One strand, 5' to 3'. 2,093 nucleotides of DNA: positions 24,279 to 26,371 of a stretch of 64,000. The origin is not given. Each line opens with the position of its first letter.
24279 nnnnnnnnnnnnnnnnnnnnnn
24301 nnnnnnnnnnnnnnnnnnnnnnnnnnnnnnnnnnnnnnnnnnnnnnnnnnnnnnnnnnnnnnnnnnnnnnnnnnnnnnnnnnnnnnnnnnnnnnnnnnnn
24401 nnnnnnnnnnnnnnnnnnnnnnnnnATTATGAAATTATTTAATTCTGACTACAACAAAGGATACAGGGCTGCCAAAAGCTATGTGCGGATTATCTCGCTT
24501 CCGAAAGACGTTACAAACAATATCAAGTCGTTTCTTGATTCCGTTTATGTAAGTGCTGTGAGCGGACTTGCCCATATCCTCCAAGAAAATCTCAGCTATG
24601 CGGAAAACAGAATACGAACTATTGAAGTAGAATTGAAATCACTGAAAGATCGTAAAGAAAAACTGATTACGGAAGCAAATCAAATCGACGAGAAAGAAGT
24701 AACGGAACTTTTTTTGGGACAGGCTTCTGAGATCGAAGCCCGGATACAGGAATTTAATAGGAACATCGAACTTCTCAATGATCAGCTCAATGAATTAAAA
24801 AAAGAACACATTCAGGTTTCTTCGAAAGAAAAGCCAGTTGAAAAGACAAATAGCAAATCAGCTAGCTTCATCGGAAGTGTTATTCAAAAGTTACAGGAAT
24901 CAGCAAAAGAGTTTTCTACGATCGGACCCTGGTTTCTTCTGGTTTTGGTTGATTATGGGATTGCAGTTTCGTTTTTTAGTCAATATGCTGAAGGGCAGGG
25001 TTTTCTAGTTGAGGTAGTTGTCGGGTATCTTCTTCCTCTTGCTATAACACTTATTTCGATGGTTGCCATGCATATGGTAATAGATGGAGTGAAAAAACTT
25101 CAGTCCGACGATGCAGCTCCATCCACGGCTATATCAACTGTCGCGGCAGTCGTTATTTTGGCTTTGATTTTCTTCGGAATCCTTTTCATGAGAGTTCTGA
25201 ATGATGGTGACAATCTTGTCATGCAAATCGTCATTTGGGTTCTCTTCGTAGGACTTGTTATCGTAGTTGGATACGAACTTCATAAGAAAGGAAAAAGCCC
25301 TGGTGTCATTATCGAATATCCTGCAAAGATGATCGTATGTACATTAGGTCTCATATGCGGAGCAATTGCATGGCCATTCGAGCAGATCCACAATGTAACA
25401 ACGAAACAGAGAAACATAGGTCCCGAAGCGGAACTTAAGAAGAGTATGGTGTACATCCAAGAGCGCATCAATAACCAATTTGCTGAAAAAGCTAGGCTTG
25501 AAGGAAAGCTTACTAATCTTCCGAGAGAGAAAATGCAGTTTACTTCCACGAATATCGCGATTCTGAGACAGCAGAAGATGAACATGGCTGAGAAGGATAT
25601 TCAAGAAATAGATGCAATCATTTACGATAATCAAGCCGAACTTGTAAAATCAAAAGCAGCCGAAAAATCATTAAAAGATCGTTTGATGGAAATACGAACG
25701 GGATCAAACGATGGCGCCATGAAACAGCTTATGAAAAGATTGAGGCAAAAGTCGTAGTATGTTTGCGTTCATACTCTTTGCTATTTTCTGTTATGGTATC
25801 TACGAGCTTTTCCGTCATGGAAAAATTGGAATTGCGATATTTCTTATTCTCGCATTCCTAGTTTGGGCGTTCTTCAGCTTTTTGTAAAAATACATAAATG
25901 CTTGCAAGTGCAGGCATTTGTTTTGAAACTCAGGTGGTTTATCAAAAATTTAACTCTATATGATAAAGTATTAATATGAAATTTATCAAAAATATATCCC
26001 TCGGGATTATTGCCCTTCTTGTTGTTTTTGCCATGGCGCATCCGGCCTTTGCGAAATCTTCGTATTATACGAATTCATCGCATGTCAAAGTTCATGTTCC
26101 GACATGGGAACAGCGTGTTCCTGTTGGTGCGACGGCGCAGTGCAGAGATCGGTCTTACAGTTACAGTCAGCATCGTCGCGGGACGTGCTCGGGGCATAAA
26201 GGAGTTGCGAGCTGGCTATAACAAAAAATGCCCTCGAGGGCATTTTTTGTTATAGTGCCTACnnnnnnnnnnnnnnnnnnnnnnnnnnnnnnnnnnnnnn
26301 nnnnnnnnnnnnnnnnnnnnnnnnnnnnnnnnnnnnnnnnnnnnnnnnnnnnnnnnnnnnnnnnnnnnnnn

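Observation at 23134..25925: vWA membrane protein, coiled-coil 4-TM protein and a 43-aa hydrophobic peptide downstream of RNA motif copy B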

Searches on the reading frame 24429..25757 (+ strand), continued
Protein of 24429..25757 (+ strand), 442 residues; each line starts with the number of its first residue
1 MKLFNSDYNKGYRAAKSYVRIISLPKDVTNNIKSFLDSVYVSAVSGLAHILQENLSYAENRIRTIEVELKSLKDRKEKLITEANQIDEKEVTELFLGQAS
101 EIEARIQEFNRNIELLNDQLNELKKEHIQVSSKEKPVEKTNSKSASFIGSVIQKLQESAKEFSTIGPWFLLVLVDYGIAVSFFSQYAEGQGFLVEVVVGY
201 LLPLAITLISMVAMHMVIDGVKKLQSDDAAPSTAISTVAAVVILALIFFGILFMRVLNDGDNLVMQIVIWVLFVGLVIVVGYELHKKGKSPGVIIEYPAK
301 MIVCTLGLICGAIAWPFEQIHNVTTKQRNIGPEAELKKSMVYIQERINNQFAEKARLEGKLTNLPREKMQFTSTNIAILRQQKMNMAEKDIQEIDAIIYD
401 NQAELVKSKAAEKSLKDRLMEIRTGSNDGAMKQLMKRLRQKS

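Call 77: find_encoding_contigs(protein=P0018, flank=8000, max_places=3)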
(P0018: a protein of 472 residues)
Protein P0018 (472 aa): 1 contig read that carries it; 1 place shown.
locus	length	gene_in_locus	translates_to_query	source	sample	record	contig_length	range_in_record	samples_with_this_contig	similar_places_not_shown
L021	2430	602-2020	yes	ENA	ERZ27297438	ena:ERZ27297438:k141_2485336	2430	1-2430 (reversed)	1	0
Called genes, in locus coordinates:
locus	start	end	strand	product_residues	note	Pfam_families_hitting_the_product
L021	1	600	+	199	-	?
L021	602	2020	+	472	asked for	PF16888:YwqH-like (faint)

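Call 78: find_encoding_contigs(protein=P0031, flank=8000, max_places=3)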
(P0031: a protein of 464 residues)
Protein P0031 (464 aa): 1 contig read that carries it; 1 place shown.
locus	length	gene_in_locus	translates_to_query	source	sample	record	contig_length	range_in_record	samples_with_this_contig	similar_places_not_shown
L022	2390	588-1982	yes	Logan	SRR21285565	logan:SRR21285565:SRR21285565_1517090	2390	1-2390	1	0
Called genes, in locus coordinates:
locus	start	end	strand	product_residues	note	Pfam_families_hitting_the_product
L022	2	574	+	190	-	?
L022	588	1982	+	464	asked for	-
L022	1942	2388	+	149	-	?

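Call 84: search_protein_families(library=padloc, proteins=[L014:4647-5177:+, L014:5318-6016:+, L014:6100-8244:+, L014:913-2163:+], max_evalue=0.001)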
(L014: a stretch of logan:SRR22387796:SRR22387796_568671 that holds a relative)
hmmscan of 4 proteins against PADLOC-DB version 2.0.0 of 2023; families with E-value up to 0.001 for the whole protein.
L014:4647-5177:+ (176 aa): 0 families

L014:5318-6016:+ (232 aa): 0 families

L014:6100-8244:+ (715 aa): 0 families

L014:913-2163:+ (416 aa): 0 families

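Call 85: search_protein_families(library=pfam, proteins=[L014:6100-8244:+, L019:1792-2301:+, L019:2318-2956:+, L019:3078-3812:+, L019:4936-5412:+, L019:9554-9880:-, L019:10436-10771:+, L015:116-517:+, L015:545-958:+], max_evalue=0.001)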
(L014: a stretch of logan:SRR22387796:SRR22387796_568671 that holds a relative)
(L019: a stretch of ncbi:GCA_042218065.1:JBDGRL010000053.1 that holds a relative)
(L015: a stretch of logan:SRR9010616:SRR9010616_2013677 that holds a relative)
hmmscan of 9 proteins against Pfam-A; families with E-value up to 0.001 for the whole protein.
L014:6100-8244:+ (715 aa): 0 families

L019:1792-2301:+ (169 aa): 0 families

L019:2318-2956:+ (212 aa): 0 families

L019:3078-3812:+ (244 aa): 1 family
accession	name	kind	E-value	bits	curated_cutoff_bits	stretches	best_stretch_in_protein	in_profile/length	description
PF13240.11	Zn_Ribbon_1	-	3.1e-05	24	25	1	2-24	1-23/23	zinc-ribbon domain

L019:4936-5412:+ (158 aa): 0 families

L019:9554-9880:- (108 aa): 1 family
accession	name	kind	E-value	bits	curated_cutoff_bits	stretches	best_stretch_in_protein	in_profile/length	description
PF08401.16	ArdcN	-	5.6e-05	23.8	22.6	1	49-87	66-108/123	N-terminal domain of anti-restriction factor ArdC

L019:10436-10771:+ (111 aa): 0 families

L015:116-517:+ (133 aa): 0 families

L015:545-958:+ (137 aa): 0 families

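Call 88: fold_search(model_id=the predicted structure, library=pdb)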
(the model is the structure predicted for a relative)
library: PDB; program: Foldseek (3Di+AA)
matches with E <= 10: 509; with E <= 0.001: 0
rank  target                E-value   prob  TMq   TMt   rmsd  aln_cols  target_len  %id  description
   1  7k58_B                1.1e-03  1.00  0.23  0.03  22.6       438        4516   11  Structure of outer-arm dyneins bound to microtubule with microtubule binding state 1(MTBS-1) (released 2021-09-29)
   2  9y6s_9Q               1.7e-03  0.90  0.13  0.03  26.5       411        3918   12  96-nm repeat of the Leishmania tarentolae doublet microtubule (released 2025-12-17)
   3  9y6s_6t               1.8e-03  0.82  0.12  0.03  24.1       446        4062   11  96-nm repeat of the Leishmania tarentolae doublet microtubule (released 2025-12-17)
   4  8glv_Mm               1.9e-03  0.94  0.16  0.04  24.1       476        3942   13  96-nm repeat unit of doublet microtubules from Chlamydomonas reinhardtii flagella (released 2023-05-31)
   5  9y6s_7C               3.4e-03  0.89  0.15  0.03  23.3       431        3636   13  96-nm repeat of the Leishmania tarentolae doublet microtubule (released 2025-12-17)
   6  9e5c_6c               3.4e-03  0.82  0.13  0.03  27.4       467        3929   14  Cryo-EM structure of 96 nm repeat of microtubule doublet from T. brucei flagellum (released 2025-03-12)
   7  9y6s_6o               4.1e-03  0.80  0.13  0.03  25.3       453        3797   12  96-nm repeat of the Leishmania tarentolae doublet microtubule (released 2025-12-17)
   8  7zr1_C                4.1e-03  0.69  0.12  0.08  46.2       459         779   13  Chaetomium thermophilum Mre11-Rad50-Nbs1 complex bound to ATPyS (composite structure) (released 2023-01-11)
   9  9e5c_5k               4.3e-03  0.77  0.14  0.03  26.9       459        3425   11  Cryo-EM structure of 96 nm repeat of microtubule doublet from T. brucei flagellum (released 2025-03-12)
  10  6h2x                  4.9e-03  1.00  0.26  0.31  18.1       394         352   10  MukB coiled-coil elbow from E. coli (released 2019-03-06)
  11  7zr1_D                6.5e-03  0.75  0.13  0.08  47.7       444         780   13  Chaetomium thermophilum Mre11-Rad50-Nbs1 complex bound to ATPyS (composite structure) (released 2023-01-11)
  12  8glv_Me               6.8e-03  0.97  0.19  0.04  19.4       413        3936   11  96-nm repeat unit of doublet microtubules from Chlamydomonas reinhardtii flagella (released 2023-05-31)
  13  8j07_g6               7.4e-03  0.96  0.21  0.04  20.5       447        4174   12  96nm repeat of human respiratory doublet microtubule and associated axonemal complexes (released 2023-07-26)
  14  9a69_B                1.3e-02  0.75  0.14  0.10  26.3       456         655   11  Integrative model of MCPB-MCPC by crosslinking MS and deep learning (released 2024-09-18)
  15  8glv_Fm               1.5e-02  1.00  0.27  0.04  19.5       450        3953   10  96-nm repeat unit of doublet microtubules from Chlamydomonas reinhardtii flagella (released 2023-05-31)
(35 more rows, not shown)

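Call 96: search_dna_similar(query=window:24429-25757:+, collection=phages, mode=protein, max_evalue=0.001)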
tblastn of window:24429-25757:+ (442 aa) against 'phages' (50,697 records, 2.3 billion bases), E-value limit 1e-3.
No match.

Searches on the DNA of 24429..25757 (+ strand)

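Call 14: search_rna_families(source=L001, threshold=evalue, max_evalue=1)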
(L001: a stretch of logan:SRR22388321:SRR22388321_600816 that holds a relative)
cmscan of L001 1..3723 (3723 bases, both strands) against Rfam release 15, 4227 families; matches with E-value up to 1: 1.
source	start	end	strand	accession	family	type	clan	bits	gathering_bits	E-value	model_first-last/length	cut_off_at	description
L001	1278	1384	-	RF01419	IsrR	Gene; antisense;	-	23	52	0.092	75-187/187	no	Antisense RNA which regulates isiA expression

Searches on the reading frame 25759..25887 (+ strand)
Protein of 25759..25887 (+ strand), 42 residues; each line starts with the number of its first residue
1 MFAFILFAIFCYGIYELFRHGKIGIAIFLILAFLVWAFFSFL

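Call 3: search_protein_families(library=pfam, proteins=[window:25759-25887:+], max_evalue=1)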
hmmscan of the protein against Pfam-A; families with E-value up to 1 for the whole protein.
window:25759-25887:+ (42 aa): 0 families

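Call 4: search_protein_families(library=padloc, proteins=[window:25759-25887:+], max_evalue=1)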
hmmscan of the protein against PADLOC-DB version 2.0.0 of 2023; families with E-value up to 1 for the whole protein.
window:25759-25887:+ (42 aa): 0 families

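Call 61: search_protein_families(library=pfam, proteins=[window:25759-25884:+], max_evalue=10)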
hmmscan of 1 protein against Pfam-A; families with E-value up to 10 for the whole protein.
seq(42 aa): 3 families
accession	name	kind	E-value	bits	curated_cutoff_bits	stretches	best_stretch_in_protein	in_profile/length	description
PF01569.27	PAP2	-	1.2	9.3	27.2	1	1-37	57-94/130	PAP2 superfamily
PF12669.12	FeoB_associated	-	1.7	9.4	27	0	4-23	7-26/44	FeoB-associated Cys-rich membrane protein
PF11779.13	SPT_ssu-like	-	4.7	7.4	29.8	1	26-42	31-47/54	Small subunit of serine palmitoyltransferase-like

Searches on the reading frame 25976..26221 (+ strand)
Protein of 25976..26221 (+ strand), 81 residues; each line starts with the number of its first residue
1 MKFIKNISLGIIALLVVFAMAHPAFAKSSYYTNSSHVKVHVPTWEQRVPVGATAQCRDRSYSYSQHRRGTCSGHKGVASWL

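Call 3: search_protein_families(library=pfam, proteins=[window:25976-26221:+], max_evalue=1)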
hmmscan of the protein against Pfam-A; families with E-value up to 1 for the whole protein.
window:25976-26221:+ (81 aa): 2 families
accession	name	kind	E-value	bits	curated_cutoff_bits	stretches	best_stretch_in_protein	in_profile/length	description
PF12587.13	DUF3761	-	1.3e-19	70.9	29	1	26-80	27-81/82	Protein of unknown function (DUF3761)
PF12911.12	OppC_N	-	0.019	15.3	23.9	1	7-34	18-45/53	N-terminal TM domain of oligopeptide transport permease C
